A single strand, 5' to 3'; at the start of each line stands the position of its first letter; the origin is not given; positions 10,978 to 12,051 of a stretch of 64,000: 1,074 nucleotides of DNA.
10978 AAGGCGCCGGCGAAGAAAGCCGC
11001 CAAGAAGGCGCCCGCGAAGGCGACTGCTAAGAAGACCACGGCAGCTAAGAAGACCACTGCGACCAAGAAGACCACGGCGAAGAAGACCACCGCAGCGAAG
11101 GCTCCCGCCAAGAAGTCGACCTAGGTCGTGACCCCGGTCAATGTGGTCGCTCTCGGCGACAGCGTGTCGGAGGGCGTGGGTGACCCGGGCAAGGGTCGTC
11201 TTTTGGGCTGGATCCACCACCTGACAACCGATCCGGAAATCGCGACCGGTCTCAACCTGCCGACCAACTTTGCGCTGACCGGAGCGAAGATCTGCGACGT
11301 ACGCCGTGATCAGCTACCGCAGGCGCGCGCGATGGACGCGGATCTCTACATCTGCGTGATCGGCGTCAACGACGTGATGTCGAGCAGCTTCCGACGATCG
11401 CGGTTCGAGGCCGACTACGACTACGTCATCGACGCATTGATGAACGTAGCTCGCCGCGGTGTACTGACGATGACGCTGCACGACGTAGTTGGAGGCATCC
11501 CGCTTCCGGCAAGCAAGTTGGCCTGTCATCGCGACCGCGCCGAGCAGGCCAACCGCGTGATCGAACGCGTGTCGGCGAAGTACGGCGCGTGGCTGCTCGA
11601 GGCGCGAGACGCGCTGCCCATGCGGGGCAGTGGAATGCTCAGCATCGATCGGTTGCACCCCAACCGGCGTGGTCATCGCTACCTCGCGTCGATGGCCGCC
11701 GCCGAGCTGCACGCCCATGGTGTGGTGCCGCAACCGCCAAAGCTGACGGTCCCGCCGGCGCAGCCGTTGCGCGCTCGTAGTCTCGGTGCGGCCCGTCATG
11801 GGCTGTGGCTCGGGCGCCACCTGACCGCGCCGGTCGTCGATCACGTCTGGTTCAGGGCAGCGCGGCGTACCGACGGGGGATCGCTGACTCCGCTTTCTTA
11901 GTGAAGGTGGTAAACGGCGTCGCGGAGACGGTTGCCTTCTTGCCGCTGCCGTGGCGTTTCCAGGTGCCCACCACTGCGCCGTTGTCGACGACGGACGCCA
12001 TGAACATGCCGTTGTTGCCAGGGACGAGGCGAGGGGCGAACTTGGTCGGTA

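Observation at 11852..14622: aidB-like and AlkZ/YcaQ-like genes form an apparent two-gene DNA alkylation / crosslink-repair operon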

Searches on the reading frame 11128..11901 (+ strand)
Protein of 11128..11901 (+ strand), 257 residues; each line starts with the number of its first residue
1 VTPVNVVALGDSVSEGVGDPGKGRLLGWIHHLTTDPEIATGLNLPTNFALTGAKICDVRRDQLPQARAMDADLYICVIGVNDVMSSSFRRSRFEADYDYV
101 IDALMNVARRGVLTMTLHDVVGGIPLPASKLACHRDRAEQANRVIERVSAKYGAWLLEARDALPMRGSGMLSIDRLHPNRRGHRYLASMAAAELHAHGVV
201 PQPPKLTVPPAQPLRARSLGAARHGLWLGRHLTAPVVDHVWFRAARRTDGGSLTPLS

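Call 6: search_protein_families(library=pfam, proteins=[window:11128-11901:+])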
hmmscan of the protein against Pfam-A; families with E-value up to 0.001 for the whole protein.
window:11128-11901:+ (257 aa): 2 families
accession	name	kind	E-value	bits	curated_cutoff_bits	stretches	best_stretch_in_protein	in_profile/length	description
PF13472.12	Lipase_GDSL_2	-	1.2e-18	68.7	32.9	1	8-184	1-177/178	GDSL-like Lipase/Acylhydrolase family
PF00657.28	Lipase_GDSL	-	6.3e-13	49.8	23.6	1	6-187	1-205/208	GDSL-like Lipase/Acylhydrolase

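Call 7: search_protein_families(library=ncbifam, proteins=[window:11128-11901:+])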
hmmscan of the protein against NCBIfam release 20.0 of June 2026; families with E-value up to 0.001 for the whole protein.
window:11128-11901:+ (257 aa): 0 families
